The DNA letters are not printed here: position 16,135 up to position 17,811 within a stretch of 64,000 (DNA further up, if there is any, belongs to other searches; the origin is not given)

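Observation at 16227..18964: tuf-adjacent module: glycine-zipper protein followed by two tandem lipoprotein paralogues (toxin/immunity-like layout)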

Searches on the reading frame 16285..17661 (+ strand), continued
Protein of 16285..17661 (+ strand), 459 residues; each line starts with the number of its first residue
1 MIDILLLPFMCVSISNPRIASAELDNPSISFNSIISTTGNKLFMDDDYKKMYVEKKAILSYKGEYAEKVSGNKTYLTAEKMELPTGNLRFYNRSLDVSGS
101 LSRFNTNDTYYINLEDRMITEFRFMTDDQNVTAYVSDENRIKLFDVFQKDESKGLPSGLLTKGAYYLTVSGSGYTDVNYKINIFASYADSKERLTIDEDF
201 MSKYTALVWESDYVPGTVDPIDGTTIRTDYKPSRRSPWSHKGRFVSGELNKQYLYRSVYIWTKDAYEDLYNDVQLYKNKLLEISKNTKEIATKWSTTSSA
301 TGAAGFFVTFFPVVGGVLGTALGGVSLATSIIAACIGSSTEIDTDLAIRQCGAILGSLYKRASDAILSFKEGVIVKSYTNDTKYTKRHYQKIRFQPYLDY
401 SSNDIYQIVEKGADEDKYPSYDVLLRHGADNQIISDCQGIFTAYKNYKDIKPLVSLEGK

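Call 30: search_protein_families(library=pfam, proteins=[P0053, P0057, P0064, P0073, P0084, P0092, P0093, P0112, P0114, P0048], max_evalue=0.01)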
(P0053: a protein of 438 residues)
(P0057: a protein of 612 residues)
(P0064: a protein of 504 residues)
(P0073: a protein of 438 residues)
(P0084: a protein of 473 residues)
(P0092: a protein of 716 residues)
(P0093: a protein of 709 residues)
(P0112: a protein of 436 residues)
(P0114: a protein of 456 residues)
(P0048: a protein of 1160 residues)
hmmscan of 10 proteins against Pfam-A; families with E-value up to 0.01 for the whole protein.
P0053 (438 aa): 1 family
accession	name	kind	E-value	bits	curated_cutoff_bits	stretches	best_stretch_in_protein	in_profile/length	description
PF04151.21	PPC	-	3.5e-05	25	25.9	1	109-176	1-70/70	Bacterial pre-peptidase C-terminal domain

P0057 (612 aa): 1 family
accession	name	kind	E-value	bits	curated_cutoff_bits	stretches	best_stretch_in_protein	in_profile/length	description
PF04151.21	PPC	-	0.0012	20.1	25.9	1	218-286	1-69/70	Bacterial pre-peptidase C-terminal domain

P0064 (504 aa): 1 family
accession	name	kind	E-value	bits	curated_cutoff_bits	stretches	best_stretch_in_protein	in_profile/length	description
PF05031.18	NEAT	-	0.0079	17.1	32.8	0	108-163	44-99/119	Iron Transport-associated domain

P0073 (438 aa): 1 family
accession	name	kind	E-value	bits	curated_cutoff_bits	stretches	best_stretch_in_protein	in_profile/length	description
PF04151.21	PPC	-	2e-06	29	25.9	1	104-171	1-70/70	Bacterial pre-peptidase C-terminal domain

P0084 (473 aa): 0 families

P0092 (716 aa): 0 families

P0093 (709 aa): 0 families

P0112 (436 aa): 1 family
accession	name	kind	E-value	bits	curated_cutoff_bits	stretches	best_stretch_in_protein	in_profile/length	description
PF04151.21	PPC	-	2.9e-07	31.7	25.9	1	104-168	2-70/70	Bacterial pre-peptidase C-terminal domain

P0114 (456 aa): 1 family
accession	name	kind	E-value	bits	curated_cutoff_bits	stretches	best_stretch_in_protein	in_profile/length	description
PF04151.21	PPC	-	0.0081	17.4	25.9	1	116-183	3-70/70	Bacterial pre-peptidase C-terminal domain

P0048 (1160 aa): 14 families
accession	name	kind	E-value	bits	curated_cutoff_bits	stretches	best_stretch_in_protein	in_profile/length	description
PF04151.21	PPC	-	7e-84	277.2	25.9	9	999-1061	3-69/70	Bacterial pre-peptidase C-terminal domain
PF13860.13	FlgD_ig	-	1.1e-26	93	27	0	1005-1055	6-68/79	FlgD Ig-like domain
PF18705.7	DUF5643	-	2.7e-15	56.8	34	0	1017-1040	43-66/115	Family of unknown function (DUF5643)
PF08884.16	Flagellin_D3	-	1.2e-12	48.4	24.2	0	273-310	27-65/91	Flagellin D3 domain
PF24689.1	TriTu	-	2.5e-12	46.9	27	0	263-297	21-54/91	Immunity protein TriTu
PF17065.10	UPF0669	-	1.3e-11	45.1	27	0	223-259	41-77/185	Putative cytokine, C6ORF120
PF20622.4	Big_15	-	2.5e-10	40.5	27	0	795-816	54-75/82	Bacterial Ig domain (Big_16)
PF18877.6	SSSPR-51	-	2.2e-09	37.4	27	0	258-277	7-26/48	SSSPR-51 domain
PF09911.14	DUF2140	-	3.7e-08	33.6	34.3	0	230-257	74-101/187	Uncharacterized protein conserved in bacteria (DUF2140)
PF04568.17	IATP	-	5.6e-07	30.4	25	0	286-333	5-53/98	Mitochondrial ATPase inhibitor, IATP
PF02883.26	Alpha_adaptinC2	-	7.2e-07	29.9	27.6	0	1001-1024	43-66/111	Adaptin C-terminal domain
PF14157.12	YmzC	-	5.8e-06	26.8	27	0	249-264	37-52/62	YmzC-like protein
PF18838.6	LPD23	-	3.7e-05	23.9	27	0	214-239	31-54/58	Large polyvalent protein associated domain 23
PF16573.10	CLP1_N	-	0.00016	22.1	22.3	0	225-246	2-23/92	N-terminal beta-sandwich domain of polyadenylation factor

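Call 33: fold_search(model_id=the predicted structure, library=pdb)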
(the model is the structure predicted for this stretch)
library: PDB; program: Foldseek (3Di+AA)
matches with E <= 10: 886; with E <= 0.001: 8
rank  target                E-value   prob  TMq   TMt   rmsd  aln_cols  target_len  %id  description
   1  1nqd_B                8.0e-05  1.00  0.20  0.70   4.1       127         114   18  CRYSTAL STRUCTURE OF CLOSTRIDIUM HISTOLYTICUM COLG COLLAGENASE COLLAGEN-BINDING DOMAIN 3B AT 1.65 ANGSTROM RESOLUTION  (released 2003-04-15)
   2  4hpk_B                1.0e-04  1.00  0.19  0.68   4.4       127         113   18  Crystal structure of Clostridium histolyticum colg collagenase collagen-binding domain 3B at 1.35 Angstrom resolution  (released 2012-12-12)
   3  4dy5_A                1.1e-04  1.00  0.18  0.65   4.0       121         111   14  Crystal structure of Salmonella Typhimurium PliG, a periplasmic lysozyme inhibitor of g-type lysozyme (released 2012-06-13)
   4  4dy5_C                1.7e-04  1.00  0.18  0.66   4.0       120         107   15  Crystal structure of Salmonella Typhimurium PliG, a periplasmic lysozyme inhibitor of g-type lysozyme (released 2012-06-13)
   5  5iku                  3.6e-04  1.00  0.20  0.35  20.4       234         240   12  Crystal structure of the Hathewaya histolytica ColG tandem collagen-binding domain s3as3b in the presence of calcium at  (released 2017-03-15)
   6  4dxz                  4.0e-04  1.00  0.17  0.61   8.7       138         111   14  crystal structure of a PliG-Ec mutant, a periplasmic lysozyme inhibitor of g-type lysozyme from Escherichia coli (released 2012-06-20)
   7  1nqd_A                5.9e-04  1.00  0.20  0.68   4.1       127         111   17  CRYSTAL STRUCTURE OF CLOSTRIDIUM HISTOLYTICUM COLG COLLAGENASE COLLAGEN-BINDING DOMAIN 3B AT 1.65 ANGSTROM RESOLUTION  (released 2003-04-15)
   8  4dy5_B                8.2e-04  1.00  0.18  0.66   4.0       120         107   15  Crystal structure of Salmonella Typhimurium PliG, a periplasmic lysozyme inhibitor of g-type lysozyme (released 2012-06-13)
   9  4dy3_A                1.0e-03  1.00  0.17  0.61   7.6       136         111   14  crystal structure of Escherichia coli PliG, a periplasmic lysozyme inhibitor of g-type lysozyme (released 2012-06-13)
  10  2o8o_A                1.4e-03  1.00  0.18  0.61   4.8       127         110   16  Crystal structure of Clostridium histolyticum colg collagenase collagen-binding domain 3B at 1.35 Angstrom resolution  (released 2007-12-11)
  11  3jqw_B                1.8e-03  1.00  0.20  0.66   4.9       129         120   22  Crystal structure of Clostridium histolyticum colH collagenase collagen-binding domain 3 at 2 Angstrom resolution in p (released 2010-09-29)
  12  8xbs_A                2.2e-03  0.87  0.16  0.12  16.6       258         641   12  C. elegans apo-SID1 structure (released 2024-06-05)
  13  5sv5                  2.6e-03  1.00  0.18  0.65   4.1       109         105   16  1.0 Angstrom Crystal Structure of pre-Peptidase C-terminal Domain of Collagenase from Bacillus anthracis. (released 2016-08-17)
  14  3jqw_A                2.8e-03  1.00  0.18  0.62   5.8       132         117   18  Crystal structure of Clostridium histolyticum colH collagenase collagen-binding domain 3 at 2 Angstrom resolution in p (released 2010-09-29)
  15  4dzg                  3.3e-03  1.00  0.18  0.59   4.7       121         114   12  Crystal structure of Aeromonas hydrophila PliG, a periplasmic lysozyme inhibitor of g-type lysozyme (released 2012-06-13)
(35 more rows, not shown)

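Call 34: search_solved_structures(query=A1, max_evalue=10)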
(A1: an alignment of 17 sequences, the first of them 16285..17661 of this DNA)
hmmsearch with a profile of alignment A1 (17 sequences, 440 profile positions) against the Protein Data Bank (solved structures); distinct sequences matched with E-value up to 10: 1.
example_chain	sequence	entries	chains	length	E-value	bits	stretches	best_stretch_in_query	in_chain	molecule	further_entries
5lsj_A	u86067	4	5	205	0.43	12.6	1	245-339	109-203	Protein MIS12 homolog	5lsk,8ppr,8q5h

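Call 36: find_encoding_contigs(protein=P0053, flank=8000, max_places=3)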
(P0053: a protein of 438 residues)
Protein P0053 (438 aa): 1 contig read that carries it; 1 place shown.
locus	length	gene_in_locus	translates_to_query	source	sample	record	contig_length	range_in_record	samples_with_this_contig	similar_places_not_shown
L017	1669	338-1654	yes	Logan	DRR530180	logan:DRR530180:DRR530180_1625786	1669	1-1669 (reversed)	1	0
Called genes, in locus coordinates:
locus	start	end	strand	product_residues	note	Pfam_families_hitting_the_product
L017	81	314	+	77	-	PF20097:DUF6487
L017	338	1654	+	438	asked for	PF04151:PPC (weak)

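Call 37: find_encoding_contigs(protein=P0041, flank=8000, max_places=3)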
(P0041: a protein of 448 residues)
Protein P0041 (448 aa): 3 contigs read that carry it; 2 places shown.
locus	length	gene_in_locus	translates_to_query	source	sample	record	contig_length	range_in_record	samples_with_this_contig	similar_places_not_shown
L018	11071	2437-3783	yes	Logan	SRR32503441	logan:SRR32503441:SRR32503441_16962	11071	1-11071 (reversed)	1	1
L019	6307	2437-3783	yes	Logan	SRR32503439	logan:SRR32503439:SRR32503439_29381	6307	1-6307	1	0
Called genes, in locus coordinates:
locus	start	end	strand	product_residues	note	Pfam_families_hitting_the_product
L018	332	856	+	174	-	-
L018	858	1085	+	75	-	-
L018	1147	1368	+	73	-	-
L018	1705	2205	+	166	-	PF00160:Pro_isomerase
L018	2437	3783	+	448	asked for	-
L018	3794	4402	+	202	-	-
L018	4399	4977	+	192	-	-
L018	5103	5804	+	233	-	PF00485:PRK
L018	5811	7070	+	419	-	PF02127:Peptidase_M18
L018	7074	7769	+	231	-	PF00027:cNMP_binding, PF13545:HTH_Crp_2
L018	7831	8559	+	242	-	PF13353:Fer4_12, PF04055:Radical_SAM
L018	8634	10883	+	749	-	PF02901:PFL-like, PF01228:Gly_radical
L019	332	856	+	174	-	-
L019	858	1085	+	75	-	-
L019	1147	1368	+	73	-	-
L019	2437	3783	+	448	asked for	-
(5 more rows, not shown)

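Call 39: find_encoding_contigs(protein=P0112, flank=8000, max_places=3)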
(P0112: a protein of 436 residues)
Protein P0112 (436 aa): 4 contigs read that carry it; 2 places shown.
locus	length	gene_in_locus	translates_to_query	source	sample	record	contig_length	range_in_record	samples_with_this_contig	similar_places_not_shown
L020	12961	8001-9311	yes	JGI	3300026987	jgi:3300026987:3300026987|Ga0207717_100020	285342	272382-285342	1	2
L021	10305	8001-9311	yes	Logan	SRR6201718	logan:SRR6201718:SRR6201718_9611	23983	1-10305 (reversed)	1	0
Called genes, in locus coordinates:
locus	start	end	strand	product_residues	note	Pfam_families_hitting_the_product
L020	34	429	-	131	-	-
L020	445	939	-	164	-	-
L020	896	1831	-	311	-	-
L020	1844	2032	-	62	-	-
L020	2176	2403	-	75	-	-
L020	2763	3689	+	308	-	-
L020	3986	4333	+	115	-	-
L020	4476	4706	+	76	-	-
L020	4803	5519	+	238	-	PF00211:Guanylate_cyc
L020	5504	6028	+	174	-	PF18967:PycTM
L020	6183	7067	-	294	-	PF12844:HTH_19 (faint)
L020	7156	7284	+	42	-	-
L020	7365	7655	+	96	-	-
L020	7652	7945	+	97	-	PF13031:DUF3892 (weak)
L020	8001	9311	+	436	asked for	PF04151:PPC (weak)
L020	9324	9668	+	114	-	-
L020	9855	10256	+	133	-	-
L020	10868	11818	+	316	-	-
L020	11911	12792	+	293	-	PF06966:DUF1295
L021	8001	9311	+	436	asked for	PF04151:PPC (weak)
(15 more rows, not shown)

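Call 40: search_protein_families(library=pfam, alignment_id=A1, max_evalue=1)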
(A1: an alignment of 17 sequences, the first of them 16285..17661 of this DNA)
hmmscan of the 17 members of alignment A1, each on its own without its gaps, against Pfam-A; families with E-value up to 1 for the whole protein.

A. member 1, window:16285-17661:+ (459 aa): 2 families
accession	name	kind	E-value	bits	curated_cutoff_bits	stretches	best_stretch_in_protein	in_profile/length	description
PF20608.4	Phage_tube_C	-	0.029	15.2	24.1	1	141-183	36-78/82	Phage tail tube protein C-terminal domain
PF08308.17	PEGA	-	0.029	14.7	20.8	0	161-185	33-57/71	PEGA domain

B. families by the number of members that match (of 17 scanned): 14 families
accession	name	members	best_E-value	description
PF00229.24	TNF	4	0.0012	TNF(Tumour Necrosis Factor) family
PF08308.17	PEGA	2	0.025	PEGA domain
PF20608.4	Phage_tube_C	2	0.029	Phage tail tube protein C-terminal domain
PF25490.1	DUF7910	1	0.033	Domain of unknown function (DUF7910)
PF18962.6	Por_Secre_tail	1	0.034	Secretion system C-terminal sorting domain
PF10425.15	SdrG_C_C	1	0.043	C-terminus of bacterial fibrinogen-binding adhesin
PF06002.17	CST-I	1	0.048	Alpha-2,3-sialyltransferase (CST-I)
PF04498.17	Pox_VP8_L4R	1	0.062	Poxvirus nucleic acid binding protein VP8/L4R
PF19229.4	DUF5882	1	0.071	Family of unknown function (DUF5882)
PF07106.19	TBPIP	1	0.073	TBPIP/Hop2 winged helix domain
PF16523.10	betaPIX_CC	1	0.093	betaPIX coiled coil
PF16370.11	MetallophosC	1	0.096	C terminal of Calcineurin-like phosphoesterase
PF07107.17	WI12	1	0.1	Wound-induced protein WI12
PF23886.1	DUF7239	1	0.23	Family of unknown function (DUF7239)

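Call 43: find_related_loci(query=A1, collection=viral_contigs, flank=8000)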
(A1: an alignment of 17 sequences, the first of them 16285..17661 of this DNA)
Query A1 (459 aa) in viral_contigs; peptide patterns used: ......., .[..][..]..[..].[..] (x = any residue, [..] = any of these).
85 stretches matched a pattern, but none encodes a relative of the query by tblastn (E <= 1e-3).

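Call 44: find_related_loci(query=A1, collection=metagenome_contigs, flank=8000)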
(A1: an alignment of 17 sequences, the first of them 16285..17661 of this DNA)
Query A1 (459 aa) in metagenome_contigs; peptide patterns used: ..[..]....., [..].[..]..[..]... (x = any residue, [..] = any of these).
26 stretches matched a pattern; 5 encode a relative of the query (tblastn E <= 1e-3); 4 distinct loci.
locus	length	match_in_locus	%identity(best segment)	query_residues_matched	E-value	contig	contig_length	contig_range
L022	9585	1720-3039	37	1-454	1e-87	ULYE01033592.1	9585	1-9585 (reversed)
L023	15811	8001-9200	36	63-457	3e-82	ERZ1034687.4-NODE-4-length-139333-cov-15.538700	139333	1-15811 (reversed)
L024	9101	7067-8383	36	1-454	1e-79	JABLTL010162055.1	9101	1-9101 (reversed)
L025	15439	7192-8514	37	1-457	1e-90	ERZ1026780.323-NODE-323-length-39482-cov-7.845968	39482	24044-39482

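Call 46: find_encoding_contigs(protein=P0001, flank=10000, max_places=3)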
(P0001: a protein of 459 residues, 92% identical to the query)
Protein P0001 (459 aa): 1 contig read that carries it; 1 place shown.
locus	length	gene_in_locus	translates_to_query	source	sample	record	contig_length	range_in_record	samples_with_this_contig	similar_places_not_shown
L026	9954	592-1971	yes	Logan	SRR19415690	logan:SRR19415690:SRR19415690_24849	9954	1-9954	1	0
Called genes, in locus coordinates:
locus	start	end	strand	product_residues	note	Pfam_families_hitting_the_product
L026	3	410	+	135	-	?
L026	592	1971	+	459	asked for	-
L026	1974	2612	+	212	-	-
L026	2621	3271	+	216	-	-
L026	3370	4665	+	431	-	PF06271:RDD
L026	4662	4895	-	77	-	-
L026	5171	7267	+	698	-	-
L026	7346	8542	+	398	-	PF06271:RDD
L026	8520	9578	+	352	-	PF06271:RDD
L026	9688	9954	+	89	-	?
